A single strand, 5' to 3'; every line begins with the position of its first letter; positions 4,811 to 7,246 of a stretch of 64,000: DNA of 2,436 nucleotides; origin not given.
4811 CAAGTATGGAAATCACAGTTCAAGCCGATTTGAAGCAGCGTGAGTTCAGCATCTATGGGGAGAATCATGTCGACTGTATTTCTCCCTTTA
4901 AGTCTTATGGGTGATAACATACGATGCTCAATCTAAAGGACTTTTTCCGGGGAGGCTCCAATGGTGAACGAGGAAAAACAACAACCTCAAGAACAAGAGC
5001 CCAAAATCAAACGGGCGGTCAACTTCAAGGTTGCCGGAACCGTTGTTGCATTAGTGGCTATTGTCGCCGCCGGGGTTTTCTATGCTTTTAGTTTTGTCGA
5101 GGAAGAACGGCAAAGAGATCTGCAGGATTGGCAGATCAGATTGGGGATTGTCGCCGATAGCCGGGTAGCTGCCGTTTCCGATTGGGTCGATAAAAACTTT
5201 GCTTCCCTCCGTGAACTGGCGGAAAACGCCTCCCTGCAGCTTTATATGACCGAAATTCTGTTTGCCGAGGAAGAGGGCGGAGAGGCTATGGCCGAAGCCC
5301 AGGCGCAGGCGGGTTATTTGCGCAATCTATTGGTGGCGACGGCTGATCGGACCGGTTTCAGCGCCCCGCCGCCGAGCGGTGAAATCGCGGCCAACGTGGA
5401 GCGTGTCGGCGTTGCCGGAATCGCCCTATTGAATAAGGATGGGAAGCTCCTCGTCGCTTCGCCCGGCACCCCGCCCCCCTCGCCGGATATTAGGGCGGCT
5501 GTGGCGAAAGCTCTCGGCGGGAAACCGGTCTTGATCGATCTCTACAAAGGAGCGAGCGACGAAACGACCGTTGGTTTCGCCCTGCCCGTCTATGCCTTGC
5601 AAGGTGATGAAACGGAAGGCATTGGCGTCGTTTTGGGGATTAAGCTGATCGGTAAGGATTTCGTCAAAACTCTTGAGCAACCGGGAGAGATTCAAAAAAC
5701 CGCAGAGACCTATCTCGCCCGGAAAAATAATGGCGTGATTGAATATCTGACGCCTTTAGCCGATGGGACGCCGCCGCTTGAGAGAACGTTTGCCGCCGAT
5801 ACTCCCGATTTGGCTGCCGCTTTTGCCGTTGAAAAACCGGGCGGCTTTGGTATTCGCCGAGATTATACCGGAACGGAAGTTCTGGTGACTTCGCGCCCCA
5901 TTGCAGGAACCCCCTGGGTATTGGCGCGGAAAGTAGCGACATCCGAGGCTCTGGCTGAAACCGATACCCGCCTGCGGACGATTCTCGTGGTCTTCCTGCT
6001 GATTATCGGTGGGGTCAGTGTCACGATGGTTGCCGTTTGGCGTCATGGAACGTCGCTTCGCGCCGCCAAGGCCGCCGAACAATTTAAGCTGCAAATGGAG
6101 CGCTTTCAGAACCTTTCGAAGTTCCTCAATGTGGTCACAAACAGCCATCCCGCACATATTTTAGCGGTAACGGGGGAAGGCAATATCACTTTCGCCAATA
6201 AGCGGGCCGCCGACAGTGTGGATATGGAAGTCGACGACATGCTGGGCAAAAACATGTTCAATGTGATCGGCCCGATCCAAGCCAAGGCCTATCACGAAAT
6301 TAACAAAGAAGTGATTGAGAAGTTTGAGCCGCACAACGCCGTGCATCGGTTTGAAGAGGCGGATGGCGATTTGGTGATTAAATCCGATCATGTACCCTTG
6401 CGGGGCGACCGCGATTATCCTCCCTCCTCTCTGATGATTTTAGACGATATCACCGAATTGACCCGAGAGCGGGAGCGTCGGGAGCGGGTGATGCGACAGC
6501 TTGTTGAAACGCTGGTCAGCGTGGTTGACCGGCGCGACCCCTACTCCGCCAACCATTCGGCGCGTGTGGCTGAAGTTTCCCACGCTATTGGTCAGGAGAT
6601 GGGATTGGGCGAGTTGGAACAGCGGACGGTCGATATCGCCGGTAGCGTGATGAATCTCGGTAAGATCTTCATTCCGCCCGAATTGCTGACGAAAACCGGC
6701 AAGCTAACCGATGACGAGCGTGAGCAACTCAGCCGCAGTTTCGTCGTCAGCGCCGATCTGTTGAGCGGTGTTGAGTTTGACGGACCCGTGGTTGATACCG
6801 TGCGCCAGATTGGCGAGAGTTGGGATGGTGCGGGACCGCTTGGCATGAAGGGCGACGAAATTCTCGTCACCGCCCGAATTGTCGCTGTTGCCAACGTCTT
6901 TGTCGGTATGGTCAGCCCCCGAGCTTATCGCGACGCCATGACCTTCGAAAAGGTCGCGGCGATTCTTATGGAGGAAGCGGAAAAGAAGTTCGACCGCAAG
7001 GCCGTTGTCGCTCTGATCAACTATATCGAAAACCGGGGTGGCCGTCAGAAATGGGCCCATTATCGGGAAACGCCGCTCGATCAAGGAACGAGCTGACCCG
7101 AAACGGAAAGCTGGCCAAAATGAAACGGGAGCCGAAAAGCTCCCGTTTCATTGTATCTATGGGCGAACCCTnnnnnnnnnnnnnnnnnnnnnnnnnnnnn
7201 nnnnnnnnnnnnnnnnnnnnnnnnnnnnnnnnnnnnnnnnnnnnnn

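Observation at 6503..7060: HD-GYP domain with nearly all metal-binding and signature residues replaced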

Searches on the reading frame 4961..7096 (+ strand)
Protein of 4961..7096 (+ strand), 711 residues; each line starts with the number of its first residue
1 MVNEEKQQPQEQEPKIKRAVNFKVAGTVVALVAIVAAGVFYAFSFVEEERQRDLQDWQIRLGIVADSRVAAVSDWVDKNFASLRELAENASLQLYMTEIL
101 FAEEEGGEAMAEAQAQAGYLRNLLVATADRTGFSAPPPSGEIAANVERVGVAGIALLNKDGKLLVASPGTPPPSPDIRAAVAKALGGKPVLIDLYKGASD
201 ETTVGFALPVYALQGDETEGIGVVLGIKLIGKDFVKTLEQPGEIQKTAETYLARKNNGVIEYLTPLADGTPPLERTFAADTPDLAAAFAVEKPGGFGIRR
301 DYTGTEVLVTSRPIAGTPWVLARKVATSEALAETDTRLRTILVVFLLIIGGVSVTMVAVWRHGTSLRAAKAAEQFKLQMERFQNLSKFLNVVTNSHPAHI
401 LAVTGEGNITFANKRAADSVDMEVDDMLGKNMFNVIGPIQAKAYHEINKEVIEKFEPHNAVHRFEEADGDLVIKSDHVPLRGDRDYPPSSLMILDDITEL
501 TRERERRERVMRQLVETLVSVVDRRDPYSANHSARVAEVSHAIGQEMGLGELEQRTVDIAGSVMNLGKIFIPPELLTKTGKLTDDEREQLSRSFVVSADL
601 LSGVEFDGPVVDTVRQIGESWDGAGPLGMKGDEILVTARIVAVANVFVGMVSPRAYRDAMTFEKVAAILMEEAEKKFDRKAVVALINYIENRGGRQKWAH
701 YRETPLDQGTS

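Call 3: search_protein_families(library=pfam, proteins=[window:4961-7093:+], max_evalue=1)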
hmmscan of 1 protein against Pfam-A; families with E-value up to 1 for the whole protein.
window:4961-7093:+ (711 aa): 8 families
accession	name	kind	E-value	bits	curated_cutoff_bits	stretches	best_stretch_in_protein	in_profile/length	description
PF13487.12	HD_5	-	1.5e-30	106.6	27.2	1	517-680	2-169/170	HD domain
PF02743.24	dCache_1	-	1e-09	38.7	45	1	65-322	15-238/240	Cache domain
PF08448.16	PAS_4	-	8.8e-06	26.4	23.1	1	395-501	3-109/110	PAS fold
PF01966.28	HD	-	0.00023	21.9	22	1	530-646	2-112/116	HD domain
PF00989.32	PAS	-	0.011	16.2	22.6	1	394-462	8-76/113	PAS fold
PF13426.13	PAS_9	-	0.014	16.1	27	1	401-465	5-68/103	PAS domain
PF11239.13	DUF3040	-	0.18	12.5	24.7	0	273-294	14-35/84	Protein of unknown function (DUF3040)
PF14283.11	CD1107-like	-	0.39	11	26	0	4-50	112-157/158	Mobile element protein CD1107-like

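Call 4: search_protein_families(library=ncbifam, proteins=[window:4961-7093:+], max_evalue=1)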
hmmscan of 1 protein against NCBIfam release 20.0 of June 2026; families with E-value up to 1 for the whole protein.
window:4961-7093:+ (711 aa): 9 families
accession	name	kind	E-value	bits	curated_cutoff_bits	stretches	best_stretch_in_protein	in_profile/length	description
NF053512.1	nitric_RR_NosR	exception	2.1e-25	89.6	400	1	498-693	161-358/422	response regulator c-di-GMP phosphodiesterase, NosR family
TIGR00229.1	sensory_box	domain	8.2e-09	35.7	22.9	1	388-506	6-125/126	PAS domain S-box protein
NF046044.1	PnpS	equivalog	2.4e-05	23.6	400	1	370-503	38-166/390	two-component system histidine kinase PnpS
NF008468.0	PRK11360.1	equivalog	0.00028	19.4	646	1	382-512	263-392/616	two-component system sensor histidine kinase AtoS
NF033092.0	HK_WalK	equivalog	0.00082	18.1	725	1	399-510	270-376/594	cell wall metabolism sensor histidine kinase WalK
NF033093.1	HK_VicK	exception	0.0037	16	680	1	373-509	80-212/448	cell wall metabolism sensor histidine kinase VicK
TIGR02966.1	phoR_proteo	equivalog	0.0045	16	334.2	1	389-507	8-114/333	phosphate regulon sensor histidine kinase PhoR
NF006283.1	PRK08455.1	equivalog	0.094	12.3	187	0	3-53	2-52/182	flagellar basal body-associated protein FliL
TIGR01708.2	typeII_sec_gspH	equivalog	0.87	9.6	80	0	341-388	9-56/169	type II secretion system minor pseudopilin GspH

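Call 6: find_homologous_proteins(query=window:4961-7093:+, max_evalue=0.00001)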
Query window:4961-7093:+ (711 aa): 875 proteins with E <= 0.00001 among 8000 candidates; the best 120 are listed.
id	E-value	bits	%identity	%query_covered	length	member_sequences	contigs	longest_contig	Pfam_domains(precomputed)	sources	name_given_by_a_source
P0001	0.0e+0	1479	95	100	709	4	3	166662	PF02743.25,PF13487.13,PF01966.29,PF08448.17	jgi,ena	-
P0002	0.0e+0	1421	90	99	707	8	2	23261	PF02743.25,PF13487.13,PF08448.17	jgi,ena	-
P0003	0.0e+0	1402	90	100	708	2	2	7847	PF02743.25,PF13487.13,PF08448.17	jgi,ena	-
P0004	0.0e+0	1033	66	98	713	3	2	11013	PF13426.14,PF02743.25,PF13487.13,PF01966.29,PF08448.17,PF00989.32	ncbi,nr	ncbi:MAG: PAS domain-containing protein [Rhodospirillales bacterium]|nr:PAS domain-containing protei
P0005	2.0e-286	970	63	99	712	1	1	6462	PF02743.25,PF13487.13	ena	-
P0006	4.0e-283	959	60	99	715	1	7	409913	PF02743.25,PF13487.13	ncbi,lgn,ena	-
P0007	3.6e-280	950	63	93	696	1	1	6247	PF02743.25,PF13487.13,PF08448.17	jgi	jgi:PAS domain S-box-containing protein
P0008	1.2e-279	948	61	97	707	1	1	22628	PF13487.13,PF08448.17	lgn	-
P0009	3.1e-275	933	60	97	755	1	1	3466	PF02743.25,PF13487.13,PF08448.17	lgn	-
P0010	3.2e-274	930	60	93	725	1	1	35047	PF13487.13,PF08448.17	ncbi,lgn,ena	-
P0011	4.0e-273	926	61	97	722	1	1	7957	PF13487.13,PF08448.17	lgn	-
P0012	4.1e-273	926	60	97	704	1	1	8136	PF13487.13,PF08448.17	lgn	-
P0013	8.9e-272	922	59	99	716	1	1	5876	PF02743.25,PF13487.13,PF01966.29,PF08448.17,PF00989.32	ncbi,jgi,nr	ncbi:MAG: PAS domain S-box protein [Alphaproteobacteria bacterium]|nr:PAS domain S-box protein [Alph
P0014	1.7e-271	921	58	99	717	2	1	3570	PF02743.25,PF13487.13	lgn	-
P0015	2.0e-271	921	59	98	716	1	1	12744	PF02743.25,PF13487.13,PF08448.17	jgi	jgi:HD-GYP domain-containing protein (c-di-GMP phosphodiesterase class II)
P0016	2.3e-271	921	59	97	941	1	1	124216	PF13487.13,PF08448.17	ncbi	ncbi:MAG: HD domain-containing phosphohydrolase [Magnetovibrionaceae bacterium]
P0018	7.6e-271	919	59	97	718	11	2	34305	PF02743.25,PF13487.13,PF08448.17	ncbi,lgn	-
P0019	1.6e-269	914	58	99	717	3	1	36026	PF02743.25,PF13487.13,PF01966.29,PF08448.17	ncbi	-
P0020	1.6e-269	914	60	98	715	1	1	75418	PF02743.25,PF13487.13,PF08448.17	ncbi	-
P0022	9.7e-269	912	59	98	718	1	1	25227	PF13487.13,PF08448.17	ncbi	-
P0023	1.7e-268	911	57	99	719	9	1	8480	PF02743.25,PF13487.13,PF08448.17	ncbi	-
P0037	3.0e-264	897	57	98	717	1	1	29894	PF02743.25,PF13487.13,PF08448.17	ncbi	-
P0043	3.4e-262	890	57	98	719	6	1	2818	PF13487.13,PF08448.17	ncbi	-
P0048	1.2e-260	885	58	98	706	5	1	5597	PF13487.13,PF08448.17,PF00989.32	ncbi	-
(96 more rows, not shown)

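Call 29: find_related_loci(query=window:4961-7093:+, collection=genome_contigs, flank=10000)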
Query window:4961-7093:+ (711 aa) in genome_contigs; peptide patterns used: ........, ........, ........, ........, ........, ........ (x = any residue, [..] = any of these).
97 stretches matched a pattern; 3 encode a relative of the query (tblastn E <= 1e-3); 3 distinct loci.
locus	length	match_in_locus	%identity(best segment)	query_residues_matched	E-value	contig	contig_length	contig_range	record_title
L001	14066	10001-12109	60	4-707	0e+0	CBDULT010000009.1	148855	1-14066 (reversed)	MAG TPA_asm: uncultured Thalassospiraceae bacterium isolate SRR22808124_binner12_Refined_92 genome assembly, contig: ERZ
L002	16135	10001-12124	61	1-705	0e+0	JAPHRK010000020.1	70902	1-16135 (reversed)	MAG: Rhodospirillales bacterium isolate N2D-Bin_14 c_000000662467, whole genome shotgun sequence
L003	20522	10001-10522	39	500-665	1e-27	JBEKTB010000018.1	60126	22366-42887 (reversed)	MAG: Terracidiphilus sp. isolate SPRUCE 548 SPRUCE_548_18, whole genome shotgun sequence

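Call 30: find_encoding_contigs(protein=window:4961-7096:+, flank=10000, max_places=3)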
Protein window:4961-7096:+ (711 aa): 6 contigs read that carry it; 3 places shown.
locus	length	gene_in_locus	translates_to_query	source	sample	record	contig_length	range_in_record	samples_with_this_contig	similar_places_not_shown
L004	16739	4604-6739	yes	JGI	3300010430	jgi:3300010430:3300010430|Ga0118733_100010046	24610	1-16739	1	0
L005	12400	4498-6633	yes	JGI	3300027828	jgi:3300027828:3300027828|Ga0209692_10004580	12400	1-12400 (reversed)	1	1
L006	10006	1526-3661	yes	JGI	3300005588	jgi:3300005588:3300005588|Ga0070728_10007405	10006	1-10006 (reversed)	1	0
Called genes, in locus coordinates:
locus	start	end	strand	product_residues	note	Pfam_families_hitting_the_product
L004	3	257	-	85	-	?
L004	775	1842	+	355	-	PF01595:CNNM, PF00571:CBS (faint)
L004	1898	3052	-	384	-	-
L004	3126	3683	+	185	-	PF13576:Pentapeptide_3 (faint), PF00805:Pentapeptide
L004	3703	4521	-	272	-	PF06035:Peptidase_C93, PF04473:DUF553 (weak)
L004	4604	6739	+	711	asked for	PF02743:dCache_1, PF08448:PAS_4 (faint), PF13487:HD_5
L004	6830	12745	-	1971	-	PF04773:FecR, PF00353:HemolysinCabind, PF17803:Cadherin_4, PF17892:Cadherin_5, PF17963:Big_9, PF17803:Cadherin_4, PF17892:Cadherin_5, PF17963:Big_9, +4 more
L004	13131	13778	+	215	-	PF01323:DSBA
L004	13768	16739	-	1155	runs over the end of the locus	PF17757:UvrB_inter, PF21132:MFD_D3, PF02559:CarD_TRCF_RID, PF00270:DEAD, PF04851:ResIII, PF22590:Cas3-like_C_2 (faint), PF00271:Helicase_C, PF03461:TRCF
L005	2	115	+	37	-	?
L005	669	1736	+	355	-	PF01595:CNNM, PF00571:CBS (faint)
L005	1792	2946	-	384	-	-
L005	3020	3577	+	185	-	PF13576:Pentapeptide_3 (faint), PF00805:Pentapeptide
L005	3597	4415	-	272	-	PF06035:Peptidase_C93, PF04473:DUF553 (weak)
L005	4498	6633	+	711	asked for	PF02743:dCache_1, PF08448:PAS_4 (faint), PF13487:HD_5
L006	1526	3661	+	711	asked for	PF02743:dCache_1, PF08448:PAS_4 (faint), PF13487:HD_5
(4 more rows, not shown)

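Call 31: find_encoding_contigs(protein=P0016, flank=10000, max_places=2)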
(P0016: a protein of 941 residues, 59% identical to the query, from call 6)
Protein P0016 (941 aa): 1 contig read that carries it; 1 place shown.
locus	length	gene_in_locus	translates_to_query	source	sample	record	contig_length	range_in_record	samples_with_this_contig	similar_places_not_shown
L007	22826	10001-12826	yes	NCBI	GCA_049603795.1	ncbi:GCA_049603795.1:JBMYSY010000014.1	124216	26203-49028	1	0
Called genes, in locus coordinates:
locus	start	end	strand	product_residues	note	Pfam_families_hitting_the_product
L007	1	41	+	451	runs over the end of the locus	PF05936:T6SS_VasE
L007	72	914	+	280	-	PF09850:DotU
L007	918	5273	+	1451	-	PF14331:IcmF-related_N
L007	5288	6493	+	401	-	PF06812:ImpA_N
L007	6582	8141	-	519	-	-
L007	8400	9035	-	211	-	PF03372:Exo_endo_phos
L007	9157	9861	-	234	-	PF06035:Peptidase_C93, PF04473:DUF553 (weak)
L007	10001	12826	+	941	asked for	PF08448:PAS_4 (weak), PF13487:HD_5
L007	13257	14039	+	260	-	PF00106:adh_short, PF08659:KR, PF13561:adh_short_C2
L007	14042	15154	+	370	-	PF01734:Patatin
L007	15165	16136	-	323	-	PF00753:Lactamase_B (weak)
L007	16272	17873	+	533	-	PF13186:SPASM, PF04055:Radical_SAM (weak)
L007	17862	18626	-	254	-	PF13578:Methyltransf_24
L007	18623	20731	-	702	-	PF02310:B12-binding, PF04055:Radical_SAM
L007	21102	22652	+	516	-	PF02310:B12-binding, PF04055:Radical_SAM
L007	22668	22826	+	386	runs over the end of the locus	PF02388:FemAB (faint), PF13480:Acetyltransf_6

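Call 32: find_encoding_contigs(protein=P0006, flank=10000, max_places=2)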
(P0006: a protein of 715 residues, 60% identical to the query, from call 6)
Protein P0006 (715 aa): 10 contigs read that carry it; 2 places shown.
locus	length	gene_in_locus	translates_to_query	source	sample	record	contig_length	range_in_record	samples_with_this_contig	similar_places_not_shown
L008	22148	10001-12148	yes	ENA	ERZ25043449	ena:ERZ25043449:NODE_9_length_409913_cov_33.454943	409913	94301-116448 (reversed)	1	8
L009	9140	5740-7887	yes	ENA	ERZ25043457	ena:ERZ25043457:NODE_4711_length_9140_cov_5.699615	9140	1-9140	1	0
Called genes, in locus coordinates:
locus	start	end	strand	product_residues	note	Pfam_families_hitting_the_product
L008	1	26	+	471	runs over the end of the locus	PF20695:UbiD_N, PF01977:UbiD, PF20696:UbiD_C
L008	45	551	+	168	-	PF00702:Hydrolase (weak), PF08282:Hydrolase_3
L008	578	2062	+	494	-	PF20695:UbiD_N, PF01977:UbiD, PF20696:UbiD_C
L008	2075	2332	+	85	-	PF09662:Phenyl_P_gamma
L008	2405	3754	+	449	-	PF20695:UbiD_N, PF01977:UbiD, PF20696:UbiD_C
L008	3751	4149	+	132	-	PF01982:CTP-dep_RFKase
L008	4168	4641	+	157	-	PF01243:PNPOx_N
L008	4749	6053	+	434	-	PF00501:AMP-binding, PF14535:AMP-binding_C_2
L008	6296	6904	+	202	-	PF02441:Flavoprotein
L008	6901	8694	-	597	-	PF06505:XylR_N, PF02830:V4R, PF00158:Sigma54_activat, PF14532:Sigma54_activ_2, PF25601:AAA_lid_14, PF02954:HTH_8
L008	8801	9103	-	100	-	-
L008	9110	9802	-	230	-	PF06035:Peptidase_C93, PF04473:DUF553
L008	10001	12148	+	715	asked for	PF02743:dCache_1 (weak), PF13487:HD_5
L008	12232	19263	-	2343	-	PF04773:FecR (weak), PF00353:HemolysinCabind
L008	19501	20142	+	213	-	PF01323:DSBA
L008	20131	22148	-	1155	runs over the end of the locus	PF17757:UvrB_inter, PF02559:CarD_TRCF_RID, PF00270:DEAD, PF04851:ResIII, PF00271:Helicase_C, PF03461:TRCF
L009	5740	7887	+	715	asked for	PF02743:dCache_1 (weak), PF13487:HD_5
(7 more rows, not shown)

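Call 38: search_solved_structures(query=A1, max_evalue=1, show_alignments=0)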
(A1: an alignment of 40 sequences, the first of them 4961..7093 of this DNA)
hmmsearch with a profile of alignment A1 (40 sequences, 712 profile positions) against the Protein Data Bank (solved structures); distinct sequences matched with E-value up to 1: 15.
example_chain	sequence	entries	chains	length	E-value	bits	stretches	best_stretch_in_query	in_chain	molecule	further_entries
9rc0_A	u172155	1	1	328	2.2e-56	194.6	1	402-696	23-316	HD domain/sensory box protein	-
9rbz_A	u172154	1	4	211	2.5e-46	161.3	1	498-696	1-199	HD domain/sensory box protein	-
5z7c_A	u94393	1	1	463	2.9e-25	91.7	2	513-691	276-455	3'3'-cGAMP-specific phosphodiesterase 3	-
4mcw_A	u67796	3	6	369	4.3e-19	71.4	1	512-680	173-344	Metal dependent phosphohydrolase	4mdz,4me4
4r8z_A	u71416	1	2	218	1.9e-11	46.1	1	510-690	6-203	Cyclic di-GMP phosphodiesterase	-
3tm8_A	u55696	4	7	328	2.9e-06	28.9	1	524-654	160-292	Uncharacterized protein | Uncharacterized protein Bd1817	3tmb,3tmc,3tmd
3a0r_A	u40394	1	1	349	0.015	16.7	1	383-512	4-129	Sensor protein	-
6zj8_A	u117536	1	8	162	0.055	14.8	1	379-439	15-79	Virulence sensor protein BvgS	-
4mn5_A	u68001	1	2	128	0.18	13.1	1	394-504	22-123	Sensor protein kinase WalK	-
3ujp_A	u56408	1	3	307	0.19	13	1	585-628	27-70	Mn transporter subunit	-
1xvl_A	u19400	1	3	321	0.2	12.9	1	585-628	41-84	Mn transporter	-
4irm_A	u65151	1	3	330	0.21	12.9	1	585-628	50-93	Mn transporter; MntC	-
7duc_A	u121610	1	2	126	0.23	12.7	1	394-501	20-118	Sensor protein kinase WalK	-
3fc7_A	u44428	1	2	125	0.39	12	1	386-459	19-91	HTR-like protein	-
4mn6_A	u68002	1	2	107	0.51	11.6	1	397-448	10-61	Sensor protein kinase WalK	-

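Call 42: list_cluster_members(proteins=[P0006, P0010, P0018, P0019, P0020, P0022, P0023, P0037, P0043, P0048])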
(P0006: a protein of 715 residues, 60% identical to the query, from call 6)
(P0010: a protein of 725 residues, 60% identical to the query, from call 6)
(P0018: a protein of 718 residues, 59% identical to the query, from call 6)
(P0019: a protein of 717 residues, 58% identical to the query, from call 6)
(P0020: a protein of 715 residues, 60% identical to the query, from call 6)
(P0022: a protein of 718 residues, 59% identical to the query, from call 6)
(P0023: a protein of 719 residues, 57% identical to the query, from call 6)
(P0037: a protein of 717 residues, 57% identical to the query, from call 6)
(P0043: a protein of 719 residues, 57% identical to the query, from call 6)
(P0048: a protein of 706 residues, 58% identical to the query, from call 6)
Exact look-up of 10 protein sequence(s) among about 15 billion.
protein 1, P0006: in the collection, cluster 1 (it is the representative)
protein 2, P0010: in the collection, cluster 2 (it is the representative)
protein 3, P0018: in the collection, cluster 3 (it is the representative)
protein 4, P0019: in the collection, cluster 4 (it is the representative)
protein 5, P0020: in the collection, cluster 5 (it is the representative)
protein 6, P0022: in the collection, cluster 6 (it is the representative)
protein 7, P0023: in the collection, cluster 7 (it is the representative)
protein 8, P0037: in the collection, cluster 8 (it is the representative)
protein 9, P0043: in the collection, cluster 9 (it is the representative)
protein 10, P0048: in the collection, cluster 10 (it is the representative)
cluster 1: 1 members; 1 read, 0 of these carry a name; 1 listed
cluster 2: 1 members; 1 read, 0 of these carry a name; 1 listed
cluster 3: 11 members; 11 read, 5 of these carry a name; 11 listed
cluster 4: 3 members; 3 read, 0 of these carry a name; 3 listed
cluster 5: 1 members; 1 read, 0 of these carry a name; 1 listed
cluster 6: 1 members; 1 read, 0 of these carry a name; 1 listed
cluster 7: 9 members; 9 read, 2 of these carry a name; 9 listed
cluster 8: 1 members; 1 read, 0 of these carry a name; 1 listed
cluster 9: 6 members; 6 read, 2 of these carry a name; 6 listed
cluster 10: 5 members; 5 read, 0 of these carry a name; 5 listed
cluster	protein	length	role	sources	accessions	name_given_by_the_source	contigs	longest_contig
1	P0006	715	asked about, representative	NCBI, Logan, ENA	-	-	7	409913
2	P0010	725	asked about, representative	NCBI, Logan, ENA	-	-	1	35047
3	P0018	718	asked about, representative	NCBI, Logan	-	-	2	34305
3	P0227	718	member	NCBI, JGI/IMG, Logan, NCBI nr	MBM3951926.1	MAG: PAS domain S-box protein [Rhodospirillales bacterium] | PAS domain S-box protein [Rhodospirillales bacterium]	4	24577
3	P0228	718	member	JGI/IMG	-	PAS domain S-box-containing protein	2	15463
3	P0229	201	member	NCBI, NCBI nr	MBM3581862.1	MAG: hypothetical protein FJX37_07855 [Alphaproteobacteria bacterium] | hypothetical protein [Alphaproteobacteria bacterium]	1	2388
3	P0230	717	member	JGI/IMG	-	PAS domain S-box-containing protein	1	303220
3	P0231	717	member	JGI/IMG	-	PAS domain S-box-containing protein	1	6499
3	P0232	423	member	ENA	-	-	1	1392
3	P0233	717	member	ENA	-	-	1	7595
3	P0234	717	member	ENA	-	-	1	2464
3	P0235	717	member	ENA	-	-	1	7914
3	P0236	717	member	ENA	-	-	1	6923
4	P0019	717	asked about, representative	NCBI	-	-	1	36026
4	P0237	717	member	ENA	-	-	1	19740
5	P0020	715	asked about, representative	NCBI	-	-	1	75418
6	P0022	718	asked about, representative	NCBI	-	-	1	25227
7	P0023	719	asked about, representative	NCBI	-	-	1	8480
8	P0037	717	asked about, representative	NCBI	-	-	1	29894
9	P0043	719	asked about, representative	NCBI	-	-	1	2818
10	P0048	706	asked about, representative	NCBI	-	-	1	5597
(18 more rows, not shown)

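Call 54: search_protein_representatives(protein=window:4961-7093:+)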
Query: 711 residues. Proteins with E-value up to 0.001 (for the whole library): 83374; up to 1e-10: 45932; up to 1e-30: 770. The best 150 are listed.
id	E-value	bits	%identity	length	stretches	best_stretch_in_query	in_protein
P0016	7.3e-272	920.6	59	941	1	12-708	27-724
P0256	1.3e-235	800.7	55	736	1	14-706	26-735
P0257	4.9e-210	716.3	50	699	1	18-702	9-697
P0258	8.3e-202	689.1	49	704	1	24-704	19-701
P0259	1.9e-201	687.9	52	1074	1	15-658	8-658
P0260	2.0e-200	684.5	60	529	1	187-707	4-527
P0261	2.1e-194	664.6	49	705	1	24-705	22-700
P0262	1.1e-191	655.6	47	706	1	12-705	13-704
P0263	1.3e-188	645.5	46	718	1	18-708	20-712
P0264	2.1e-188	644.7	47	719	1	10-703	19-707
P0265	3.1e-188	644.2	48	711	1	13-704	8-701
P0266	9.8e-186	636.0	45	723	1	10-696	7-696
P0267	3.7e-183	627.4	48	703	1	28-707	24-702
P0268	5.8e-183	626.8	44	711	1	26-705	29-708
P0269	1.0e-179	616.1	45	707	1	13-705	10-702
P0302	3.7e-154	531.6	42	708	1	23-698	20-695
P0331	2.9e-138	479.1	39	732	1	9-697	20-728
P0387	7.7e-117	408.3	36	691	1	31-694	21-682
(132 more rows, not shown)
